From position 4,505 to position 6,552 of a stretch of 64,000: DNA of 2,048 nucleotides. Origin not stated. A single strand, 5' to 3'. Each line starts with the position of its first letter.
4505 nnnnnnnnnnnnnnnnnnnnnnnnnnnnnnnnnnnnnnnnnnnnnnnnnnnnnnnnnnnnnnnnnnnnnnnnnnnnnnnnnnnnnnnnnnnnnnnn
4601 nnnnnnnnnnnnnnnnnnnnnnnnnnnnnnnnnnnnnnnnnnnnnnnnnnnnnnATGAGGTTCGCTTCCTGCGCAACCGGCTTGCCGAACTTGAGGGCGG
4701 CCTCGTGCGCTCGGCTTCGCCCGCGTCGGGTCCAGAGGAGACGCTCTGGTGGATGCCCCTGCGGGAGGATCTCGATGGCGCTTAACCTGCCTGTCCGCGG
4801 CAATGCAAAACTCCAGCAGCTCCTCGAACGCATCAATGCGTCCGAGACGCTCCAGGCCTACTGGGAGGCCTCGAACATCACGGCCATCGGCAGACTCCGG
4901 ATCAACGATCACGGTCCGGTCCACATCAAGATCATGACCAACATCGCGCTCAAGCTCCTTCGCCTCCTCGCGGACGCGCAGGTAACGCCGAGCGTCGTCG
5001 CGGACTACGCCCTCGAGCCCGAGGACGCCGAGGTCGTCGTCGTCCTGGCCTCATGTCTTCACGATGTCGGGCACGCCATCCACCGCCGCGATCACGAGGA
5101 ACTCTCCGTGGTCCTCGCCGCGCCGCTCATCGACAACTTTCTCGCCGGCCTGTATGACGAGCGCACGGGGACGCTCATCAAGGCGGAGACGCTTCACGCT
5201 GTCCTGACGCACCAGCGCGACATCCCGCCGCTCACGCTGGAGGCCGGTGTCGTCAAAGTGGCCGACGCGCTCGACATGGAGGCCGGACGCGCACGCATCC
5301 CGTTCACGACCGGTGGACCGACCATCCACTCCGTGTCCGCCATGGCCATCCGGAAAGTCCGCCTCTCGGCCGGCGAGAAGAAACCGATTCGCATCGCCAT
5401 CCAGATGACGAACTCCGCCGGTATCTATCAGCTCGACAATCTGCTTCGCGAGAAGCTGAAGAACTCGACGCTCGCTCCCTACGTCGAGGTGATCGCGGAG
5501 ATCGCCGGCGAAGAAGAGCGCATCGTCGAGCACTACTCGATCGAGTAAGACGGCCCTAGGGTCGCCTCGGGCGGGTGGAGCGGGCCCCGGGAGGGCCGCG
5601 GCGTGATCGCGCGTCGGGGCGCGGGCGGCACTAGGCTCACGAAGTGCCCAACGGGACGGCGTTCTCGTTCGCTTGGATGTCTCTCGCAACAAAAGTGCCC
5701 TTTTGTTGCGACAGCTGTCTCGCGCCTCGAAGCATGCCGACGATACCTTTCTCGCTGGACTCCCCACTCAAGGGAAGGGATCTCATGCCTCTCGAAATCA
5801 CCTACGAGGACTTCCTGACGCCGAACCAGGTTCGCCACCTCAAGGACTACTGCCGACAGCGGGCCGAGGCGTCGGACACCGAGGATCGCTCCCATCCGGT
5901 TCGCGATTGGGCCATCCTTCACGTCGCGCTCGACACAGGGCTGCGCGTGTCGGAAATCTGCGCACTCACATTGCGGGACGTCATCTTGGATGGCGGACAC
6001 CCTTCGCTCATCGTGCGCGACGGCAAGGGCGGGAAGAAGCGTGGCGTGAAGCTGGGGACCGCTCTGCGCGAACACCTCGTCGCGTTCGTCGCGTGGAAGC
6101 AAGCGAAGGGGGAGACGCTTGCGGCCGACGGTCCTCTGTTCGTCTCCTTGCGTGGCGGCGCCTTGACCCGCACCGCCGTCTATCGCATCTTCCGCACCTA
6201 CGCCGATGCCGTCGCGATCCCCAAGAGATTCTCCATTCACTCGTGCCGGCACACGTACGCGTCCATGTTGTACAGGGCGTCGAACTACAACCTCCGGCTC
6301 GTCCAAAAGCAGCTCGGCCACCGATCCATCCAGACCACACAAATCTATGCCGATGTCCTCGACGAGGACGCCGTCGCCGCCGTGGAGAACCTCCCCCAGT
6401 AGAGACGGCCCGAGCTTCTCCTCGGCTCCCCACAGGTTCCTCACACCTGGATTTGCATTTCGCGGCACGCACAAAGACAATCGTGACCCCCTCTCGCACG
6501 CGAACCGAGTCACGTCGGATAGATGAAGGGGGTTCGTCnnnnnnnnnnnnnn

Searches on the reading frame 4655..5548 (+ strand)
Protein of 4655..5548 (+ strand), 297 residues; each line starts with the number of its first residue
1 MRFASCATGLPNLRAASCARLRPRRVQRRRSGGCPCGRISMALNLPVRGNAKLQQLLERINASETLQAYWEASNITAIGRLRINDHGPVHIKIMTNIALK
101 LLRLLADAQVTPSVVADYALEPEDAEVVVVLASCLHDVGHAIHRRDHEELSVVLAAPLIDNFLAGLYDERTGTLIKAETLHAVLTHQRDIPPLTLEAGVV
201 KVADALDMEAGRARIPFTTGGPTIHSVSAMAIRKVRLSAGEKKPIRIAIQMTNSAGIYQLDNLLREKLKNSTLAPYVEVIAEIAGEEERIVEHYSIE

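Call 54: search_protein_families(library=pfam, proteins=[window:4655-5548:+], max_evalue=0.01)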
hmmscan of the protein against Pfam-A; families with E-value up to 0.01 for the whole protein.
window:4655-5548:+ (297 aa): 1 family
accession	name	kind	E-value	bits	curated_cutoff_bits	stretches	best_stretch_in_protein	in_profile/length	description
PF01966.28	HD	-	2.6e-08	34.6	22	1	117-208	14-115/116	HD domain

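Call 58: search_protein_families(library=ncbifam, proteins=[window:4655-5548:+], max_evalue=0.001)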
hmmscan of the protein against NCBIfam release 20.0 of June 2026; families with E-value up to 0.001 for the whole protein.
window:4655-5548:+ (297 aa): 0 families

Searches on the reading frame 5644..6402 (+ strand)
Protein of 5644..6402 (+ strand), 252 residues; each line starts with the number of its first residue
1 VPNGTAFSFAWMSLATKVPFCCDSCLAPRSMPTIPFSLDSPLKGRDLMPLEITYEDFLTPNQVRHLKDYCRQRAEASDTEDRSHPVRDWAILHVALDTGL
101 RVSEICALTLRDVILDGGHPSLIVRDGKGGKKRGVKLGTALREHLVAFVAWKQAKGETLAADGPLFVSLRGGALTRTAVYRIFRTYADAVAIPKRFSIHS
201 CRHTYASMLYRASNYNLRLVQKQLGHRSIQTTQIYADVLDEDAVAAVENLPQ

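Call 54: search_protein_families(library=pfam, proteins=[window:5644-6402:+], max_evalue=0.01)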
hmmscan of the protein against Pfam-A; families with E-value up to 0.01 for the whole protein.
window:5644-6402:+ (252 aa): 1 family
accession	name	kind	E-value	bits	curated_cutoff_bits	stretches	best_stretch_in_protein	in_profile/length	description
PF00589.27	Phage_integrase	-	1.9e-31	109.6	27.1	1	57-240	2-170/172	Phage integrase family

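Call 58: search_protein_families(library=ncbifam, proteins=[window:5644-6402:+], max_evalue=0.001)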
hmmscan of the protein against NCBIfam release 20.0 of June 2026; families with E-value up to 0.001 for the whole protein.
window:5644-6402:+ (252 aa): 11 families
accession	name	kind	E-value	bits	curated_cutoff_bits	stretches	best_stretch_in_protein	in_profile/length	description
TIGR02225.1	recomb_XerD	equivalog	9.7e-34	117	329.6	1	56-241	102-277/290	site-specific tyrosine recombinase XerD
NF040815.2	recomb_XerA_Arch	equivalog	1.3e-33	116.7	220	1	56-242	95-258/263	site-specific tyrosine recombinase/integron integrase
TIGR02224.1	recomb_XerC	equivalog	1.4e-33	116.5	335.15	1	75-239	117-278/295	tyrosine recombinase XerC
NF001399.0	PRK00283.1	subfamily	3e-32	112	279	1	58-242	114-287/300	tyrosine recombinase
NF003462.0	PRK05084.1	equivalog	3.7e-28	98.3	267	1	82-250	191-356/360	tyrosine recombinase XerS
NF002331.0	PRK01287.1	subfamily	2.1e-20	73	371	1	83-238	159-312/365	site-specific tyrosine recombinase XerC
TIGR02249.1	integrase_gron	subfamily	9.6e-20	71.1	265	2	175-245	238-307/315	integron integrase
NF011946.0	PRK15417.1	equivalog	2.2e-14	53.4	435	2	178-245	256-322/337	integron integrase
NF007371.0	PRK09871.1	subfamily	3.3e-11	43.1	222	1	86-236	26-172/198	tyrosine-type DNA invertase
NF007370.0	PRK09870.1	subfamily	7.6e-11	42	221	1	82-236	28-177/200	tyrosine-type DNA invertase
NF040693.1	recomb_GmtY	equivalog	1.5e-06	27.8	340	0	197-239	392-433/441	gamma-mobile-trio recombinase GmtY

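Call 86: find_homologous_proteins(query=window:5644-6402:+, max_evalue=1e-10)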
Query window:5644-6402:+ (252 aa): 1271 proteins with E <= 1e-10 among 2285 candidates; the best 120 are listed.
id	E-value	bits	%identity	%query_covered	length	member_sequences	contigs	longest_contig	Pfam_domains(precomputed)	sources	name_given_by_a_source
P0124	1.4e-125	436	96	81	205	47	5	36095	PF00589.28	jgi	jgi:integrase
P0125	2.2e-117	409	90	81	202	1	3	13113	PF00589.28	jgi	jgi:integrase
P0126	2.1e-116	406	89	81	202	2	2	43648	PF00589.28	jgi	jgi:integrase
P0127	1.1e-108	380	84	81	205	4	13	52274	PF00589.28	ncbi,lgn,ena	-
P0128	2.2e-108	379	84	81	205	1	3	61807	PF00589.28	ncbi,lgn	-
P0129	5.5e-108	378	83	81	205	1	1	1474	PF00589.28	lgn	-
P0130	2.1e-107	376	83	81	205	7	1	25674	PF00589.28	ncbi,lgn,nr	ncbi:MAG: tyrosine-type recombinase/integrase [Candidatus Bipolaricaulota bacterium]|nr:tyrosine-typ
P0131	3.8e-107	375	82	81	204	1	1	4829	PF00589.28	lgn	-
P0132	2.0e-106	373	82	81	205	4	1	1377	PF00589.28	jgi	jgi:integrase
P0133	1.8e-105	370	82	81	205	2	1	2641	PF00589.28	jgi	-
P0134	1.9e-105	370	80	81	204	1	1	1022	PF00589.28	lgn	-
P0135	2.5e-105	369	82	81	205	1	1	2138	PF00589.28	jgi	jgi:integrase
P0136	4.1e-105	369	80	81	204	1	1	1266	PF00589.28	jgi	jgi:integrase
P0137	2.9e-104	366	81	81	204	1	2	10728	PF00589.28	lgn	-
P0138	1.0e-103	364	81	81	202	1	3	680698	PF00589.28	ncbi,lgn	-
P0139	4.4e-103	362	80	81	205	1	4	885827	PF00589.28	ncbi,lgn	-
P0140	5.6e-103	362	80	81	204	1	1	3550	PF00589.28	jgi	jgi:integrase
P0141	8.3e-103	361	79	81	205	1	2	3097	PF00589.28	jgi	jgi:integrase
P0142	8.7e-103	361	80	81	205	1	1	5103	PF00589.28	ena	-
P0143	1.1e-102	361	80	81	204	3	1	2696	PF00589.28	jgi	-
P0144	2.2e-102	360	80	81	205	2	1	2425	PF00589.28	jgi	jgi:site-specific recombinase XerD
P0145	1.1e-101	357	80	81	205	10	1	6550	PF00589.28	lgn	-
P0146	1.3e-101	357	79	81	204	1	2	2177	PF00589.28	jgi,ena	-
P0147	3.5e-101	356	79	81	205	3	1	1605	PF00589.28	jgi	jgi:site-specific recombinase XerD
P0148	1.9e-100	353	79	81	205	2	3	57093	PF00589.28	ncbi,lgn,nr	ncbi:MAG: site-specific integrase [Candidatus Bipolaricaulota bacterium]|nr:site-specific integrase 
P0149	2.8e-100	353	80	81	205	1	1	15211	PF00589.28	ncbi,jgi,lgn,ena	-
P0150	7.0e-100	352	79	81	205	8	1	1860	PF00589.28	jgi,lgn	jgi:integrase/recombinase XerD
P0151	1.8e-99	350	78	81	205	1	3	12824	PF00589.28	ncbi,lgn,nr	ncbi:MAG: site-specific integrase [Candidatus Bipolaricaulis sp.]|nr:site-specific integrase [Candid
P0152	2.5e-99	350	78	81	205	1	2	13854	PF00589.28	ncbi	-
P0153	7.1e-99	348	77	81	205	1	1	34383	PF00589.28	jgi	-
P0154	1.3e-98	347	76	81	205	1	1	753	PF00589.28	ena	-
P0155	3.5e-98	346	76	81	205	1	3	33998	PF00589.28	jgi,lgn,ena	-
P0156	3.7e-98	346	76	81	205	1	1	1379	PF00589.28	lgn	-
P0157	5.8e-98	345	77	81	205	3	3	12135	PF00589.28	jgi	-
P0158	7.0e-98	345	75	81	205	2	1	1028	PF00589.28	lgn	-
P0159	8.4e-98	345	77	81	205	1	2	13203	PF00589.28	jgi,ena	-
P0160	2.4e-97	343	75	81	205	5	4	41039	PF00589.28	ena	-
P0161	3.4e-97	343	75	81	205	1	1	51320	PF00589.28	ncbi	ncbi:MAG: tyrosine-type recombinase/integrase [Candidatus Bipolaricaulota bacterium]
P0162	4.6e-97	342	75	81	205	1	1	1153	PF00589.28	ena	-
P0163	5.1e-97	342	78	81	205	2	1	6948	PF00589.28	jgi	jgi:site-specific recombinase XerD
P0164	6.4e-97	342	74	81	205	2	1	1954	PF00589.28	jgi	-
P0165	9.2e-97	341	75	81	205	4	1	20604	PF00589.28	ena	-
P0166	9.3e-97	341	74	81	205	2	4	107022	PF00589.28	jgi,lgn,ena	-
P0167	1.7e-96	340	76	81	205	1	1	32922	PF00589.28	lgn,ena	-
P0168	2.3e-96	340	74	81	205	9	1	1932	PF00589.28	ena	-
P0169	2.3e-96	340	76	81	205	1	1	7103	PF00589.28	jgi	jgi:integrase/recombinase XerD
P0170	4.6e-96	339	75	81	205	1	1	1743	PF00589.28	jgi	jgi:site-specific recombinase XerD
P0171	6.1e-96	339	75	81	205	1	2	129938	PF00589.28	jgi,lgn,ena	-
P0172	8.7e-96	338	76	81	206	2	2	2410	PF00589.28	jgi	-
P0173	1.5e-95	337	75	81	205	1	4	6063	PF00589.28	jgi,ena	-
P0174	1.6e-95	337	74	81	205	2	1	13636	PF00589.28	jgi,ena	-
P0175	1.7e-95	337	75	81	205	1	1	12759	PF00589.28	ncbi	-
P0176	1.8e-95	337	75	81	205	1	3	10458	PF00589.28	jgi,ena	-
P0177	2.1e-95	337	76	81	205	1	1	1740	PF00589.28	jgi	jgi:integrase/recombinase XerD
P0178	2.7e-95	337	76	81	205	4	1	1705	PF00589.28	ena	-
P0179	3.0e-95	336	73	81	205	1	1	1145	PF00589.28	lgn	-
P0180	3.1e-95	336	74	81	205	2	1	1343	PF00589.28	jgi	-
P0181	4.1e-95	336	76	81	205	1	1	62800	PF00589.28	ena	-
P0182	4.2e-95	336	76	81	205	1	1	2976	PF00589.28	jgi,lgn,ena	-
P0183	4.7e-95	336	76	81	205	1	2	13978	PF00589.28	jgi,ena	-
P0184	4.8e-95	336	75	81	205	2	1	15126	PF00589.28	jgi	-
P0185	5.6e-95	336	73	81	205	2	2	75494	PF00589.28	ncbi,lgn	-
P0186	5.7e-95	335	74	81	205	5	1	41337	PF00589.28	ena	-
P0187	5.7e-95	335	74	81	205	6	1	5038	PF00589.28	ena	-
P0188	5.8e-95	335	76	81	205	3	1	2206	PF00589.28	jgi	jgi:integrase/recombinase XerD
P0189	5.9e-95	335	74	81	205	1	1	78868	PF00589.28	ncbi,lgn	-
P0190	7.2e-95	335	76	81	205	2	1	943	PF00589.28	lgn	-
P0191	7.8e-95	335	74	81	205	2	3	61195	PF00589.28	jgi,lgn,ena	-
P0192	8.1e-95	335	74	81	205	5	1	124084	PF00589.28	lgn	-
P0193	8.1e-95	335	75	81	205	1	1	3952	PF00589.28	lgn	-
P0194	1.0e-94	335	73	81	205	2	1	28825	PF00589.28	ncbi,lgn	-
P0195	1.1e-94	335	75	81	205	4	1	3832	PF00589.28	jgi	-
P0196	1.1e-94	335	74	81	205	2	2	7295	PF00589.28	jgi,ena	-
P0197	1.5e-94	334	75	81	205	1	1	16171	PF00589.28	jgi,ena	-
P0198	1.6e-94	334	74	81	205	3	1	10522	PF00589.28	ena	-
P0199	1.6e-94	334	75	81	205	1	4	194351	PF00589.28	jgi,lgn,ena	-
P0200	1.6e-94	334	74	81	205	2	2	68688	PF00589.28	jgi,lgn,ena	-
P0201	1.7e-94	334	75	81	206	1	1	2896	PF00589.28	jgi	jgi:integrase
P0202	2.1e-94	334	73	81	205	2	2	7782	PF00589.28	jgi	jgi:integrase/recombinase XerD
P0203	2.2e-94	334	74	81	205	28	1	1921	PF00589.28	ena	-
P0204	2.3e-94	334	75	81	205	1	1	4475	PF00589.28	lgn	-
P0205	3.0e-94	333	74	81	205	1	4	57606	PF00589.28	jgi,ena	-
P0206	3.0e-94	333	74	81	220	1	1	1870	PF00589.28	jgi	-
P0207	4.1e-94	333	74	81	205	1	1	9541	PF00589.28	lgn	-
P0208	4.8e-94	332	73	81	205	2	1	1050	PF00589.28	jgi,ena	-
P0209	5.3e-94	332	73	81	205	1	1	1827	PF00589.28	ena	-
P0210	5.3e-94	332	73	81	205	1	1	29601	PF00589.28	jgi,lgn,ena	-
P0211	5.8e-94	332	73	81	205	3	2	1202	PF00589.28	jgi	-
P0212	5.9e-94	332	75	81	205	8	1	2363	PF00589.28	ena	-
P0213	7.5e-94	332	74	81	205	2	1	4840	PF00589.28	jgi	-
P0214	8.0e-94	332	75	81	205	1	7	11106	PF00589.28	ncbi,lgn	ncbi:MAG: tyrosine-type recombinase/integrase [Candidatus Bipolaricaulia bacterium]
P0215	8.3e-94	332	75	81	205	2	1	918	PF00589.28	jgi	jgi:site-specific recombinase XerD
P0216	8.9e-94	332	74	81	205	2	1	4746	PF00589.28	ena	-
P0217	9.9e-94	331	74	81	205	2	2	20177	PF00589.28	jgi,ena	-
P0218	1.0e-93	331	72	81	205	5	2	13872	PF00589.28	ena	-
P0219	1.0e-93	331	73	81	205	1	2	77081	PF00589.28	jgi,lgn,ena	-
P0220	1.0e-93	331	73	81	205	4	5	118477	PF00589.28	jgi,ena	-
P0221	1.1e-93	331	73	81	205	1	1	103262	PF00589.28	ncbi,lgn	-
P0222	1.1e-93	331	74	81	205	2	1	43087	PF00589.28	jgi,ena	-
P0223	1.2e-93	331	73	81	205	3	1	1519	PF00589.28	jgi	-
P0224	1.2e-93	331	74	81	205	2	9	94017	PF00589.28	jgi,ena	-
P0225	1.2e-93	331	73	81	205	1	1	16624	PF00589.28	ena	-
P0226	1.4e-93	331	73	81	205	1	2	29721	PF00589.28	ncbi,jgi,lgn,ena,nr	ncbi:phage integrase family protein [Candidatus Bipolaricaulota bacterium]|jgi:integrase/recombinase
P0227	1.5e-93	331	73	81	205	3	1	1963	PF00589.28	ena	-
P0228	2.0e-93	330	73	81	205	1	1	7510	PF00589.28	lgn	-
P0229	2.3e-93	330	73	81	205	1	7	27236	PF00589.28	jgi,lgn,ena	-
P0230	2.7e-93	330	75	81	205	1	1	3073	PF00589.28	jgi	jgi:site-specific recombinase XerD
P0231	2.8e-93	330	72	81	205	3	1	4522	PF00589.28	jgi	-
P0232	2.8e-93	330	74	81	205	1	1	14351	PF00589.28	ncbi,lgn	-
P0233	2.9e-93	330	74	81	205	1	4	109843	PF00589.28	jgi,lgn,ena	-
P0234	2.9e-93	330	73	81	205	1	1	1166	PF00589.28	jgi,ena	-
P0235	3.0e-93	330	73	81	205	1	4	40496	PF00589.28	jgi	-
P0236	3.8e-93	330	74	81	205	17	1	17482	PF00589.28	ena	-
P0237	3.8e-93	330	72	81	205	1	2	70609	PF00589.28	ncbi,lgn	-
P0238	4.0e-93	329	73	81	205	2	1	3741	PF00589.28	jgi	jgi:integrase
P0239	4.4e-93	329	74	81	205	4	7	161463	PF00589.28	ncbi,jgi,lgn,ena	-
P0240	4.4e-93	329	73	81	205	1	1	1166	PF00589.28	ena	-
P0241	5.6e-93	329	74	81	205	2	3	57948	PF00589.28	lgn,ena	-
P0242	7.4e-93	329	74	81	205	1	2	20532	PF00589.28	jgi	-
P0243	8.3e-93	328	74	81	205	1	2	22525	PF00589.28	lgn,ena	-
